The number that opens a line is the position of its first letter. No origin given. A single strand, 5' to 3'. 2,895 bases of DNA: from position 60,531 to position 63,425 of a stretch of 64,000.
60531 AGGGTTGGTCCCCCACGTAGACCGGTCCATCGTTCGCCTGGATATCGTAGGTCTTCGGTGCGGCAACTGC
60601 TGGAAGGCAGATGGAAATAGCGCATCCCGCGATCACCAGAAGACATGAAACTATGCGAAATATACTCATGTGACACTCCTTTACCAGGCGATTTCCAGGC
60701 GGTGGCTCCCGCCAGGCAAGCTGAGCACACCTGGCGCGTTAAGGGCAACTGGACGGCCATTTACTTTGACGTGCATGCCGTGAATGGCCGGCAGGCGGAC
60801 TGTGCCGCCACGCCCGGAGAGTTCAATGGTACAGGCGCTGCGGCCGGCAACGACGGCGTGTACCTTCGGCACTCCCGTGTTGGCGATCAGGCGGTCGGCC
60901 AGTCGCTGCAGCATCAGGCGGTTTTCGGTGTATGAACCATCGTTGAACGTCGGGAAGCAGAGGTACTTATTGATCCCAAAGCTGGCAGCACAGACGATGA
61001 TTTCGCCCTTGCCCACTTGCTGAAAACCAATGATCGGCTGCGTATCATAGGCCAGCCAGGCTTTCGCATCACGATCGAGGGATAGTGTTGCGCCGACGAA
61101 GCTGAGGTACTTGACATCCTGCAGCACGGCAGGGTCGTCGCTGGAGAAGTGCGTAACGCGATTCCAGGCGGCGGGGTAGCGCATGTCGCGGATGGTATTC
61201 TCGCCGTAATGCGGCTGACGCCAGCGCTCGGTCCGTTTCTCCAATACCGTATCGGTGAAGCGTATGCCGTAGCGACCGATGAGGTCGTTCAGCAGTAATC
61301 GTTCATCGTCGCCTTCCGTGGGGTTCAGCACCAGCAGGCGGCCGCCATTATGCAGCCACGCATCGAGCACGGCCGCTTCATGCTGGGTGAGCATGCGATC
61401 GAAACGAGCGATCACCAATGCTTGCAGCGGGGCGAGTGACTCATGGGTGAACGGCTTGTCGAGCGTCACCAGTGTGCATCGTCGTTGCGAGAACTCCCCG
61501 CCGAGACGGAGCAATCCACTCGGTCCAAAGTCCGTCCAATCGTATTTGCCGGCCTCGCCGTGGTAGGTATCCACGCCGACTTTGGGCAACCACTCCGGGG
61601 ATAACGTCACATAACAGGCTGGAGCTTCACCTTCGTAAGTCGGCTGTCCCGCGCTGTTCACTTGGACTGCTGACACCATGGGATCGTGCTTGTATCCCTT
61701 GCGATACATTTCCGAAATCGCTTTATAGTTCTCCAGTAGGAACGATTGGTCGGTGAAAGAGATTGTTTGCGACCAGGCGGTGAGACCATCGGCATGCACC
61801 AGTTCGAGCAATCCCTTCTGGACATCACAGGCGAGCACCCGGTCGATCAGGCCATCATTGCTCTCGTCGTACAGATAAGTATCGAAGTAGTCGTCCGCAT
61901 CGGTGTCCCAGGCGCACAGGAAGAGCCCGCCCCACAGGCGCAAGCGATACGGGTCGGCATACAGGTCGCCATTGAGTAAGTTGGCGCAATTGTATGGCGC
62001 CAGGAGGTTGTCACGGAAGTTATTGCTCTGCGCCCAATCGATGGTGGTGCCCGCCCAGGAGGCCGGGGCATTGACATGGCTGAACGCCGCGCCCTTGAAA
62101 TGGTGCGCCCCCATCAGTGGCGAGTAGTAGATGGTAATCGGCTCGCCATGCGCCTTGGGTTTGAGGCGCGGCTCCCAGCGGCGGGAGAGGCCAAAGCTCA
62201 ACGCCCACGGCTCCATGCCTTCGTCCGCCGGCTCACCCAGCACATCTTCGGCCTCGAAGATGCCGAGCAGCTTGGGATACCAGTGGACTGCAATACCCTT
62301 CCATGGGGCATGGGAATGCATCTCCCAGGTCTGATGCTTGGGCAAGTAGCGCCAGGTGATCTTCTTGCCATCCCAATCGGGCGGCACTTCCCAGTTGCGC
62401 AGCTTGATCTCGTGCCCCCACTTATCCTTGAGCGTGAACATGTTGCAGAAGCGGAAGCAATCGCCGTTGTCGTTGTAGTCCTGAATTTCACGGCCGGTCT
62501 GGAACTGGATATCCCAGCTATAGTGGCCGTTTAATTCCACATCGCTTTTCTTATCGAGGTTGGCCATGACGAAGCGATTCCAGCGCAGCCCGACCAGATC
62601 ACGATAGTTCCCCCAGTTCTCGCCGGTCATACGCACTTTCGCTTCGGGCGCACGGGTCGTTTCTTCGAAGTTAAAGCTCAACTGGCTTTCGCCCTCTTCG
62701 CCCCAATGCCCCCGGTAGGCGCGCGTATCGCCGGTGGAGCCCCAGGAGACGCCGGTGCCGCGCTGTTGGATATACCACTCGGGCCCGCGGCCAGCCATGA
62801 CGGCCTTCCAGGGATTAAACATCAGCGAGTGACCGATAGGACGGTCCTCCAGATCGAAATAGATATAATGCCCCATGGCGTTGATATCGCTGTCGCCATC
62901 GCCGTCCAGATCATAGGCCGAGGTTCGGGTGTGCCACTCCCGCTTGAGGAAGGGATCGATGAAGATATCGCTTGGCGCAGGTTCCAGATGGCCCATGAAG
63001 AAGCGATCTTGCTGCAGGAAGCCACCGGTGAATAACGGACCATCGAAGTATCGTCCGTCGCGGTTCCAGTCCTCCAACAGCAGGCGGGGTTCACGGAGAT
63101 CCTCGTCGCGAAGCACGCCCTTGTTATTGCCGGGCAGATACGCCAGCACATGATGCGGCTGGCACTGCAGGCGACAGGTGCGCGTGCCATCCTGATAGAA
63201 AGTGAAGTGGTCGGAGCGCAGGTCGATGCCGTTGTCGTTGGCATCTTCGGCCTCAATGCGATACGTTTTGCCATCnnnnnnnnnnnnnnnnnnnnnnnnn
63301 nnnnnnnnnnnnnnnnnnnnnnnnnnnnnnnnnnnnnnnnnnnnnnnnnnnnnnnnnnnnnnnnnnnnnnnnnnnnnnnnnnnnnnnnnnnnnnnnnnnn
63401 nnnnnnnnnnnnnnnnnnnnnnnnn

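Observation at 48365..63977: Five-gene cassette of giant and medium, mostly signal-peptide-bearing, proteins with a shared C-terminal module and Ca-loop repeats: candidate novel extracellular glycan-processing machine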

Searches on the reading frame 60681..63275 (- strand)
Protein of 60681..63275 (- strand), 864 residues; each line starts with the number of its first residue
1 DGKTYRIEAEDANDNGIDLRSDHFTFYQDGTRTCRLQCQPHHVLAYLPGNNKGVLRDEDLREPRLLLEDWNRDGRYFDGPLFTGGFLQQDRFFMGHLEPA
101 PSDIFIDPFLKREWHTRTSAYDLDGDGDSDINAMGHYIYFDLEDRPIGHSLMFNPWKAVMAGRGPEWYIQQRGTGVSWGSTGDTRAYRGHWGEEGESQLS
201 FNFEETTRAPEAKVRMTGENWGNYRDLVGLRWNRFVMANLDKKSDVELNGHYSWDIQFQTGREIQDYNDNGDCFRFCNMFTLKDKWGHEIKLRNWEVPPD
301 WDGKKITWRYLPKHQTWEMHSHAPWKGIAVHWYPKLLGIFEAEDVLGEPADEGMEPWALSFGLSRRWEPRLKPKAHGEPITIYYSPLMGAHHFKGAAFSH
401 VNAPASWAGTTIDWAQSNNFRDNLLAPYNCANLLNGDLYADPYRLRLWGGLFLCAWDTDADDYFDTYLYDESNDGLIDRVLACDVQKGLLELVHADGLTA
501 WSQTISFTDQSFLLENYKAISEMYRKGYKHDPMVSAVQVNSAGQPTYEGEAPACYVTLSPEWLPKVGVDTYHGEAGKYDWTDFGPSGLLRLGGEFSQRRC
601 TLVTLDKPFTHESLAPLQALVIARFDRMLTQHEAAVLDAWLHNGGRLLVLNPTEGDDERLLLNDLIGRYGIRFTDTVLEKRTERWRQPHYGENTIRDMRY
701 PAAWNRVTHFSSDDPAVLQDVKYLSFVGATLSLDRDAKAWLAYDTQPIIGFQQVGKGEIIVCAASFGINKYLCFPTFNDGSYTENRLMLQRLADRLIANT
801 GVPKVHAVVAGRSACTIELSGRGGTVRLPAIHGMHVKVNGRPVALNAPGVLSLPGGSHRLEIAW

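Call 17: find_related_loci(query=A1, collection=genome_contigs, flank=10000)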
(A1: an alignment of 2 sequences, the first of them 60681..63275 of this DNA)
Query A1 (864 aa) in genome_contigs; peptide patterns used: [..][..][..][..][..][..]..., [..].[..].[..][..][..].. (x = any residue, [..] = any of these).
72 stretches matched a pattern, but none encodes a relative of the query by tblastn (E <= 1e-3).

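Call 42: search_protein_representatives(alignment_id=A1)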
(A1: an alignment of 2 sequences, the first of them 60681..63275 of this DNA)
Query: 2 sequences, 990 profile positions. Proteins with E-value up to 0.001 (for the whole library): 142; up to 1e-10: 66; up to 1e-30: 43. The best 142 are listed.
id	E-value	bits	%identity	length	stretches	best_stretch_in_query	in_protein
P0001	0.0e+00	1801.5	-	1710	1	1-989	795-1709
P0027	6.6e-291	984.2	-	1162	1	4-988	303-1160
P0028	1.4e-89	317.8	-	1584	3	6-452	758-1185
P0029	3.8e-77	276.7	-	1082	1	3-873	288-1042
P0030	1.9e-74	267.7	-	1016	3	326-988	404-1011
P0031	6.8e-74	265.9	-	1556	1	4-879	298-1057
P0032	2.3e-67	244.3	-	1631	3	1-453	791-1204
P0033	3.6e-66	240.3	-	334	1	647-987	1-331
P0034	3.6e-65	237.0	-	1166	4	526-988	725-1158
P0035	6.1e-61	223.0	-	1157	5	526-986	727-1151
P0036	3.1e-60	220.7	-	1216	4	524-962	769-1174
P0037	3.8e-59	217.1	-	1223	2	8-606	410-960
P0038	7.5e-59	216.1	-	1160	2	325-988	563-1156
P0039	5.1e-58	213.3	-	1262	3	2-389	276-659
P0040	1.1e-55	205.7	-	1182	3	526-957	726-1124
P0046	1.4e-51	192.1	-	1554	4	510-756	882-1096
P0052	6.2e-45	170.0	-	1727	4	506-603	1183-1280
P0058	1.3e-39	152.4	-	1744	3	672-885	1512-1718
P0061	8.5e-37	143.1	-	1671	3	326-989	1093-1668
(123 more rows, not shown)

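Call 47: find_encoding_contigs(protein=P0027, flank=10000, max_places=2)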
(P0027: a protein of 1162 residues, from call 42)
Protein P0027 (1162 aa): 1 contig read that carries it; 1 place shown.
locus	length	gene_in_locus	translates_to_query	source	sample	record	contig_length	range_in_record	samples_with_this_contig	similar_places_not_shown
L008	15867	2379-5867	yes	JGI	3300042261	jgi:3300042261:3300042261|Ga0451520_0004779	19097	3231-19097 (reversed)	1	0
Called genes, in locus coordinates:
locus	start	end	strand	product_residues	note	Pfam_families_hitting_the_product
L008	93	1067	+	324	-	PF07596:SBP_bac_10 (weak), PF02018:CBM_4_9 (weak)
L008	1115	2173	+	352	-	PF07963:N_methyl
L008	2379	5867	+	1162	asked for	PF14258:DUF4350 (weak)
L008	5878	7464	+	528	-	-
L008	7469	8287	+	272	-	PF01261:AP_endonuc_2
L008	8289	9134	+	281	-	PF03446:NAD_binding_2 (weak), PF03807:F420_oxidored (weak), PF07991:KARI_N (weak), PF16896:PGDH_C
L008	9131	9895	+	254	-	PF04909:Amidohydro_2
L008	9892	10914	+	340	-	PF01408:GFO_IDH_MocA, PF02894:GFO_IDH_MocA_C (weak), PF22725:GFO_IDH_MocA_C3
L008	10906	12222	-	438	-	PF13204:Apiosidase, PF12904:Collagen_bind_2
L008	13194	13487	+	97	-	PF09723:Zn_ribbon_8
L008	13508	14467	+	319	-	PF00892:EamA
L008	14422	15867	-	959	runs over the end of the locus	-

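Call 114: search_protein_families(library=pfam, proteins=[P0028, P0032, P0052, P0058, P0061, P0046], max_evalue=0.001)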
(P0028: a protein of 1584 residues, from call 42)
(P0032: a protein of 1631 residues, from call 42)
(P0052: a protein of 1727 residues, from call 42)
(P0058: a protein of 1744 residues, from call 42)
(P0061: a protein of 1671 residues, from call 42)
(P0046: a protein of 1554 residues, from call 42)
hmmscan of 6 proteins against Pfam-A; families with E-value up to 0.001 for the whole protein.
P0028 (1584 aa): 1 family
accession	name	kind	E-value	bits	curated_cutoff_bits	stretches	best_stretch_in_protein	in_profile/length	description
PF16153.10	DUF4861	-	3.3e-47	161.7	22.3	1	43-411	1-380/380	Domain of unknown function (DUF4861)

P0032 (1631 aa): 1 family
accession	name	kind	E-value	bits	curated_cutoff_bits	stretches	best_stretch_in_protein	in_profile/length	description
PF16153.10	DUF4861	-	3.6e-25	89.1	22.3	2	264-392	186-318/380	Domain of unknown function (DUF4861)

P0052 (1727 aa): 3 families
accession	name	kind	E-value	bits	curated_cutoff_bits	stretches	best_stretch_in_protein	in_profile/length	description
PF16153.10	DUF4861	-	5.2e-32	111.7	22.3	1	44-382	2-372/380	Domain of unknown function (DUF4861)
PF02018.23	CBM_4_9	-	1.8e-07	32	25.9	1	1302-1435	5-131/136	Carbohydrate binding domain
PF14258.12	DUF4350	-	4.5e-06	27.5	30.4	1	1526-1681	26-167/181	Domain of unknown function (DUF4350)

P0058 (1744 aa): 3 families
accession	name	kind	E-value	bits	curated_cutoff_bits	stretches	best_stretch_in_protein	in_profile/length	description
PF16153.10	DUF4861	-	6.5e-27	94.9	22.3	1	142-396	129-373/380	Domain of unknown function (DUF4861)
PF14258.12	DUF4350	-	1.8e-07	32.1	30.4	1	1560-1709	40-167/181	Domain of unknown function (DUF4350)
PF02018.23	CBM_4_9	-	0.0003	21.6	25.9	0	1320-1447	3-121/136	Carbohydrate binding domain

P0061 (1671 aa): 1 family
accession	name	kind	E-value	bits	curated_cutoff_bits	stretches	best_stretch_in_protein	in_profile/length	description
PF16153.10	DUF4861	-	9e-29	101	22.3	2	218-431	187-380/380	Domain of unknown function (DUF4861)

P0046 (1554 aa): 2 families
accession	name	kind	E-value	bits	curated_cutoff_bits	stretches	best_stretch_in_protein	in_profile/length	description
PF14258.12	DUF4350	-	2e-05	25.4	30.4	1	1026-1097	5-75/181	Domain of unknown function (DUF4350)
PF06452.16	CBM9_1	-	6.4e-05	23.4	23.4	0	1121-1185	7-70/185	Carbohydrate family 9 binding domain-like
